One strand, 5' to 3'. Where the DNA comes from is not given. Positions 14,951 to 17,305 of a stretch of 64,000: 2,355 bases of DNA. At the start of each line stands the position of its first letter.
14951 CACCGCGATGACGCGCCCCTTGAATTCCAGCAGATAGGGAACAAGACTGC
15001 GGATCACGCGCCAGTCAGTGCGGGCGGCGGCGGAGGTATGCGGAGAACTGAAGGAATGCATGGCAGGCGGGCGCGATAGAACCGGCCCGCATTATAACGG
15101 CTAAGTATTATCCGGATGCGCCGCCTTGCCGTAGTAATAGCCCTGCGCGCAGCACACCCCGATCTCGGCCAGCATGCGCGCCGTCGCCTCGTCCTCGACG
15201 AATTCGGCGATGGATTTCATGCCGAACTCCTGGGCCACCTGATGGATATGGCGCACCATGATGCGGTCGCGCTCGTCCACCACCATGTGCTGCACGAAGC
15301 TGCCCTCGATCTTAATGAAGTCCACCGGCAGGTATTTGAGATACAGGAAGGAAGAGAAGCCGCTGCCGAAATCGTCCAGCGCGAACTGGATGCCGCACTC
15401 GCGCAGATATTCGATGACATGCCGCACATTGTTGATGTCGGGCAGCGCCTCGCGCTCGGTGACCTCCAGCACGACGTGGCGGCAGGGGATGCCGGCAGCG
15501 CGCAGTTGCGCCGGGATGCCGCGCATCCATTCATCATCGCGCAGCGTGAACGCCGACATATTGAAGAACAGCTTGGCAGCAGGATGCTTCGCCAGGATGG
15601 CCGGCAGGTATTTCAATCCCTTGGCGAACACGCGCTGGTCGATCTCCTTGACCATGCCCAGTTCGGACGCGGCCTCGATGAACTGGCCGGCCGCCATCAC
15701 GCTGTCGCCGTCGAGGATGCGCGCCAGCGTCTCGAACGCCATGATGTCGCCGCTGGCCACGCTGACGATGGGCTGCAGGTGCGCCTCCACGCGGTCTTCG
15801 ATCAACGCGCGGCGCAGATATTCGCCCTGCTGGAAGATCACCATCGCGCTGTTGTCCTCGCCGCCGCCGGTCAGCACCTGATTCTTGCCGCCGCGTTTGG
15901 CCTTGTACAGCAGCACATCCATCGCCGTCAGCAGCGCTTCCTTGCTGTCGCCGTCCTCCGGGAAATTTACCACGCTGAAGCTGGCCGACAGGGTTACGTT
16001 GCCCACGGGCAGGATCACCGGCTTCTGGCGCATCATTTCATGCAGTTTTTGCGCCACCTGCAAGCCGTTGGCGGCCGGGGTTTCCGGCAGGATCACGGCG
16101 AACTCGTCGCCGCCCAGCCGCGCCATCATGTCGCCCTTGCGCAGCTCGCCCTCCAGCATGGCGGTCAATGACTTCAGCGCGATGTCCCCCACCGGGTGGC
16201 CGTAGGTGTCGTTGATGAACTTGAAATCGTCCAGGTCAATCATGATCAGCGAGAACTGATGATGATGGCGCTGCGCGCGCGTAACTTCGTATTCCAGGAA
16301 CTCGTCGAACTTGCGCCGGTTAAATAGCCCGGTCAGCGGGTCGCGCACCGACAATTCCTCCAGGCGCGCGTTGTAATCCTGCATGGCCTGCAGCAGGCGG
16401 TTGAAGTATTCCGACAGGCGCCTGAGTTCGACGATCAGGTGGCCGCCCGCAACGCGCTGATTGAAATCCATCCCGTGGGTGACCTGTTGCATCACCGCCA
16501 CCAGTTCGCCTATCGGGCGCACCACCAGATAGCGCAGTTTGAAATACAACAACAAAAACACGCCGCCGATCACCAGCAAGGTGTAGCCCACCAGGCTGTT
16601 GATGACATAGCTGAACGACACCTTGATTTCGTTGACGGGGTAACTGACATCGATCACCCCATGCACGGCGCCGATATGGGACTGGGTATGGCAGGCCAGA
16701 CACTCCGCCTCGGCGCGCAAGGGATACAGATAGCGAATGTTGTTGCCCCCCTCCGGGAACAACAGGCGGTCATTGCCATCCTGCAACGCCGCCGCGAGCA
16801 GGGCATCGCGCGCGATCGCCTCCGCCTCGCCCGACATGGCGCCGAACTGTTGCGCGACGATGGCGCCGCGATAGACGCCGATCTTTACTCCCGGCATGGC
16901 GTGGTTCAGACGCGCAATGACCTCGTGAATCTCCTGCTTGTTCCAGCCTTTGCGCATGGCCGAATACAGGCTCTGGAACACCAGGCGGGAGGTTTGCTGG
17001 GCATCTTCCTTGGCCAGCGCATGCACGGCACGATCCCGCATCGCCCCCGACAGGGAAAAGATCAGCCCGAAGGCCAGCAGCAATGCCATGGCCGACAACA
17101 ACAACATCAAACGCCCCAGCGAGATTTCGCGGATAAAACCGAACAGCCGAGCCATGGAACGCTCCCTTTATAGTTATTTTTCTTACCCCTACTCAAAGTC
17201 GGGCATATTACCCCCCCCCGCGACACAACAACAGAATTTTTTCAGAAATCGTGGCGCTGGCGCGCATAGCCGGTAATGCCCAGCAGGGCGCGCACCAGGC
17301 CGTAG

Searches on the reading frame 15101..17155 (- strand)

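Call 71: search_protein_families(library=pfam, proteins=[window:15101-17155:-], max_evalue=0.00001)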
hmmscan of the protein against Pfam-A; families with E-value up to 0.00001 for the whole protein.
window:15101-17155:- (684 aa): 3 families
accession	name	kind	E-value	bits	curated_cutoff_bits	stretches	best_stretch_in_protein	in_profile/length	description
PF00563.25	EAL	-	1.7e-58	198.2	31.3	1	447-677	4-235/236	EAL domain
PF00990.26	GGDEF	-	2.1e-42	145.1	23.8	1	270-426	2-161/161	Diguanylate cyclase, GGDEF domain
PF00672.30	HAMP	-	1.4e-08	35.4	25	1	208-259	3-52/53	HAMP domain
